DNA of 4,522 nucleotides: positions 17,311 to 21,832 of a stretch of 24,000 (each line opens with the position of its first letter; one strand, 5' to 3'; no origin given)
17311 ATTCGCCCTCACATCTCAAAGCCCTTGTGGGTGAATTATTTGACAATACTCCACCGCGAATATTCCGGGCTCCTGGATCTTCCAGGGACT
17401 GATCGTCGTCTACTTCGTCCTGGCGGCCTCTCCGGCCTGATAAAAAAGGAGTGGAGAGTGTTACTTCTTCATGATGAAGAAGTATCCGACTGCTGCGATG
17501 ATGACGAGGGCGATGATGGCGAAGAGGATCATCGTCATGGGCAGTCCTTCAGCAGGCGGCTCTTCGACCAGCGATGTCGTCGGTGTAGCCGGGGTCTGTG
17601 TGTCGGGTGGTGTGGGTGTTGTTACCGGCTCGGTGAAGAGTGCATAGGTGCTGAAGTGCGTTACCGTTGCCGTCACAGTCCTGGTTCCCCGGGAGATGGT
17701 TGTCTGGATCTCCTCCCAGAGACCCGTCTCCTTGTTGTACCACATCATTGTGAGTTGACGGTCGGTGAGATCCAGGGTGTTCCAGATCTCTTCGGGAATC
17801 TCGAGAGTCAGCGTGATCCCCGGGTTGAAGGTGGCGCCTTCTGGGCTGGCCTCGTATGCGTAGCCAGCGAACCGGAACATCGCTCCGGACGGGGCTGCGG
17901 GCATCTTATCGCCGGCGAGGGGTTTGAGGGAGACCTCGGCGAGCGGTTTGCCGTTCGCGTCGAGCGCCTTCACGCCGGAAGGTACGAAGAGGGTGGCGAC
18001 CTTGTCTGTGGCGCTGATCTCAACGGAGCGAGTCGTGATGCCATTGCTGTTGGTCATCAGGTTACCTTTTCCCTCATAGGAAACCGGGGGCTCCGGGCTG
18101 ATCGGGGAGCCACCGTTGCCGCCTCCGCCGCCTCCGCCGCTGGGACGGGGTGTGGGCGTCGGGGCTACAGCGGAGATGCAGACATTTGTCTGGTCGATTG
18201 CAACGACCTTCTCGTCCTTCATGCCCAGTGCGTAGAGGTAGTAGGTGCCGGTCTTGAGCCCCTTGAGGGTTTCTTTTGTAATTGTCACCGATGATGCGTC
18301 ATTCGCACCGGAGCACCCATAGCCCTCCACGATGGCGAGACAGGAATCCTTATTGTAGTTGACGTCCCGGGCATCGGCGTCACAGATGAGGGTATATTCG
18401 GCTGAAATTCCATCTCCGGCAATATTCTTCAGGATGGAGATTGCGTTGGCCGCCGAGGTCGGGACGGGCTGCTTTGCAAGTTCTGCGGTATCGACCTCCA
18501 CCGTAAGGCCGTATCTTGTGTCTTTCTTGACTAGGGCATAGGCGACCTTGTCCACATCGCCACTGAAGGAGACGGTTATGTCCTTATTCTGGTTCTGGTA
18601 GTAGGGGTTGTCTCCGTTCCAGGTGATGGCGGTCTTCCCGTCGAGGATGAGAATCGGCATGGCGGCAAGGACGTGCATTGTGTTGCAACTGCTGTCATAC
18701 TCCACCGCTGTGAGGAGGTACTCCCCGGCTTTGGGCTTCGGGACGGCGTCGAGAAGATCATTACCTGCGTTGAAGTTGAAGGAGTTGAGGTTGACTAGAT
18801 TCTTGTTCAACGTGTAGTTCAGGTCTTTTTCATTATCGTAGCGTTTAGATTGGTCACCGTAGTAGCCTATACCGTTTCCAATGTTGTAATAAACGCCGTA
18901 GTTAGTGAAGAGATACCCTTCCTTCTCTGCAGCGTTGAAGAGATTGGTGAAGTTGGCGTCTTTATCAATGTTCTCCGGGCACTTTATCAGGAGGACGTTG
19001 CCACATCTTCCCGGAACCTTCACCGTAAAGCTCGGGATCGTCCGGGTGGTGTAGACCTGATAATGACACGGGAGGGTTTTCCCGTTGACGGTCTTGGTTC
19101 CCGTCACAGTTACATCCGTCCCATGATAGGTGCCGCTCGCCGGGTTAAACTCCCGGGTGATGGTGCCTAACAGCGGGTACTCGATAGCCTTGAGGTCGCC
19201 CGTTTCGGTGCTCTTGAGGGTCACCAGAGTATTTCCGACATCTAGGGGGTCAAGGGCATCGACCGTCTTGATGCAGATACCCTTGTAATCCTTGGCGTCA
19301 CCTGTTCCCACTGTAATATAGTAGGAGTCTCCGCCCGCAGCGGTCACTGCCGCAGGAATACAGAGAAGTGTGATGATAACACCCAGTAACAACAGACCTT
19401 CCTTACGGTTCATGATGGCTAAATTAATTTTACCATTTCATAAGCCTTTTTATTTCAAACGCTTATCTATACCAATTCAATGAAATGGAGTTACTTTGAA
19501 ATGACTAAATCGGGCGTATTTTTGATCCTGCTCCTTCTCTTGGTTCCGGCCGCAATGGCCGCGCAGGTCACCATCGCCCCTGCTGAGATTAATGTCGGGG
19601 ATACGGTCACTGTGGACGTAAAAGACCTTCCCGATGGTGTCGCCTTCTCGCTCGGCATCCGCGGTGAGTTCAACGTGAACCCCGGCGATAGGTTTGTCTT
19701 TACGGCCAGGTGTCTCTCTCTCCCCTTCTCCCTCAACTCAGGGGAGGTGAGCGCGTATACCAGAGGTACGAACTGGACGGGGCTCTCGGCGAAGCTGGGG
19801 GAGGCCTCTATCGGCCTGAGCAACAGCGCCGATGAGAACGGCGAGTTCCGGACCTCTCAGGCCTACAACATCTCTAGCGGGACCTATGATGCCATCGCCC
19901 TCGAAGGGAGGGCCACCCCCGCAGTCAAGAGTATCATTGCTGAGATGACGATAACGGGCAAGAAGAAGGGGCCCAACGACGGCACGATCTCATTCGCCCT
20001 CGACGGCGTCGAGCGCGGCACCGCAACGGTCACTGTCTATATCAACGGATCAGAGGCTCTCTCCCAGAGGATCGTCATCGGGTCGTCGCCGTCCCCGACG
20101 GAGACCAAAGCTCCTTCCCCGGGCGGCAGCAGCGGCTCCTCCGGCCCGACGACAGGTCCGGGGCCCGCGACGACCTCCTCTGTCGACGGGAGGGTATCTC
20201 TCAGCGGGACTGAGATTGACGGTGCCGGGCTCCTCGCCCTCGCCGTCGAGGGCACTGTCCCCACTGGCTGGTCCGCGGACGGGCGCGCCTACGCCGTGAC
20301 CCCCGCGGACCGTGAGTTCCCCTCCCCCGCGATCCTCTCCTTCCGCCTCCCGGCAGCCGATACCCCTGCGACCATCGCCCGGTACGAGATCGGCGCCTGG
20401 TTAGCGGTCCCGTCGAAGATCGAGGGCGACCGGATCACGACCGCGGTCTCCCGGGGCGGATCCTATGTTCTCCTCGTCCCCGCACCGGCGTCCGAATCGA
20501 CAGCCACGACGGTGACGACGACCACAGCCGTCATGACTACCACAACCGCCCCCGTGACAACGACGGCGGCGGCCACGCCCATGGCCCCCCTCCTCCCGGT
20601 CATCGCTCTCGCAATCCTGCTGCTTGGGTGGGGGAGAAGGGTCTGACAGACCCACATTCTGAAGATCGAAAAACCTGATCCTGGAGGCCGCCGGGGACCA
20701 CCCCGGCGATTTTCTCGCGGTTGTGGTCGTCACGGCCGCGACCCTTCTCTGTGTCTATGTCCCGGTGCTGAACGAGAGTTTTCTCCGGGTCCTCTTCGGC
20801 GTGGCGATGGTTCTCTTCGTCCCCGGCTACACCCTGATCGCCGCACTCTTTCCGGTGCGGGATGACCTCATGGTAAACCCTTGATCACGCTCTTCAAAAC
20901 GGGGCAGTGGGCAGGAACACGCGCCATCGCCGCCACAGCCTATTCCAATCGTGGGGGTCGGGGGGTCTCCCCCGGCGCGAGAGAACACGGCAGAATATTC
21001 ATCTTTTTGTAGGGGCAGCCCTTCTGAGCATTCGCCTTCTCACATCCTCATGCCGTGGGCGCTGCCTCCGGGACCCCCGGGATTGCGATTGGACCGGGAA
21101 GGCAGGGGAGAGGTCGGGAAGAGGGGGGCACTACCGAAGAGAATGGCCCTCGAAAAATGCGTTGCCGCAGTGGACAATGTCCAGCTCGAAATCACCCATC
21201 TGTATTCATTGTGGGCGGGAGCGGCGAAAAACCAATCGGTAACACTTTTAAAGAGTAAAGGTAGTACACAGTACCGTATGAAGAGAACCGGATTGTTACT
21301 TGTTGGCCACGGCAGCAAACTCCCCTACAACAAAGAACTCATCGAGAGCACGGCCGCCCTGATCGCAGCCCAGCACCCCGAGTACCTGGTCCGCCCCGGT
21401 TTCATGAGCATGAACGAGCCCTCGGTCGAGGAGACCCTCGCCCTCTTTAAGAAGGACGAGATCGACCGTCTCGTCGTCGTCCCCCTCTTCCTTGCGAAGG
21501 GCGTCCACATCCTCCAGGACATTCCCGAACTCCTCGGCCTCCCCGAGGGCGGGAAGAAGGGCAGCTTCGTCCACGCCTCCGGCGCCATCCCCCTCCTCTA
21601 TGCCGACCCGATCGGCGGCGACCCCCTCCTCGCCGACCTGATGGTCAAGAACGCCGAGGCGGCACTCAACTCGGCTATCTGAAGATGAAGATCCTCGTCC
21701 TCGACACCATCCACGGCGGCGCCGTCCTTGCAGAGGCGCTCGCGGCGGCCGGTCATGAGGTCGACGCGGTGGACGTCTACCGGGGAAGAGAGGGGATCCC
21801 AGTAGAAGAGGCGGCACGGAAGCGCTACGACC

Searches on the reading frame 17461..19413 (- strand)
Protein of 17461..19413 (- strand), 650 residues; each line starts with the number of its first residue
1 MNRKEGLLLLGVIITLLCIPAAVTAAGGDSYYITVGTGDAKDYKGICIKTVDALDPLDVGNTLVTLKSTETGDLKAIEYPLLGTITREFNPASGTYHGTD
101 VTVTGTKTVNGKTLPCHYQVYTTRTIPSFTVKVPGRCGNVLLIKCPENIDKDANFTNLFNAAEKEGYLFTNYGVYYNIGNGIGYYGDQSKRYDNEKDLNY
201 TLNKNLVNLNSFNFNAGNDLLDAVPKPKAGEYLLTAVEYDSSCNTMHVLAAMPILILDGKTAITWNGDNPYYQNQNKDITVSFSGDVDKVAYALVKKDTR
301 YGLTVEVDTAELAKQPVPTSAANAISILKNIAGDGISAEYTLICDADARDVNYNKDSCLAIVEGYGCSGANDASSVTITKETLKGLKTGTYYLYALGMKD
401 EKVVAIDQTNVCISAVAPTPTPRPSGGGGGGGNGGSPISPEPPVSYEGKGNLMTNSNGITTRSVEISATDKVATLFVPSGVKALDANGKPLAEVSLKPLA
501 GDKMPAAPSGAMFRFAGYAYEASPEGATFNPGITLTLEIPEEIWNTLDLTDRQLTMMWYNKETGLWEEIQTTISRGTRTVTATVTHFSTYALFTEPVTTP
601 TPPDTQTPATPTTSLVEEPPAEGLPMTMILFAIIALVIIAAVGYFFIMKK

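Call 45: search_protein_families(library=pfam, proteins=[window:17461-19413:-], max_evalue=0.01)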
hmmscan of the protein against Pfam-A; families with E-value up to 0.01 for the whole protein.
window:17461-19413:- (650 aa): 0 families

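Call 47: search_protein_families(library=ncbifam, proteins=[window:17461-19413:-], max_evalue=0.01)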
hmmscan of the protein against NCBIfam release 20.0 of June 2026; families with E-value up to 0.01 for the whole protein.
window:17461-19413:- (650 aa): 1 family
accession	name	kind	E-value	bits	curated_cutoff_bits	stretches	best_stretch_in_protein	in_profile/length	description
TIGR04279.1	TIGR04279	domain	0.0029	17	35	1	224-413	134-316/316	TIGR04279 domain-containing protein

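Call 48: search_protein_families(library=padloc, proteins=[window:17461-19413:-], max_evalue=0.01)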
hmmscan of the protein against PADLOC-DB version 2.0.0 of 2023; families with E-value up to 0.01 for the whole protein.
window:17461-19413:- (650 aa): 0 families

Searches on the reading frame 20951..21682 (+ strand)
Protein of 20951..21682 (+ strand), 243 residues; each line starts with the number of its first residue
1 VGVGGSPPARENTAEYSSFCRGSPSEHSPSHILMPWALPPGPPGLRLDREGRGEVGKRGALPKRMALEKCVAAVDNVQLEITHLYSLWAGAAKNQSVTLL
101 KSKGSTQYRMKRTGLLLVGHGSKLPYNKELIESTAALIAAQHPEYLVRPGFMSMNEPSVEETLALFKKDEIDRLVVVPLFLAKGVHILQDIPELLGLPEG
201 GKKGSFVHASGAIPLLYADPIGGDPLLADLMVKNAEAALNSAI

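Call 45: search_protein_families(library=pfam, proteins=[window:20951-21682:+], max_evalue=0.01)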
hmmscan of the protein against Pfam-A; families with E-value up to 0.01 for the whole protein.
window:20951-21682:+ (243 aa): 2 families
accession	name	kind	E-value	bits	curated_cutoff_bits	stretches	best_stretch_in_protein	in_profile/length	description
PF01903.22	CbiX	-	6.6e-22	78.2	22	1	120-232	1-105/106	CbiX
PF06180.16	CbiK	-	0.00097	19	26.2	1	108-191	137-217/262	Cobalt chelatase (CbiK)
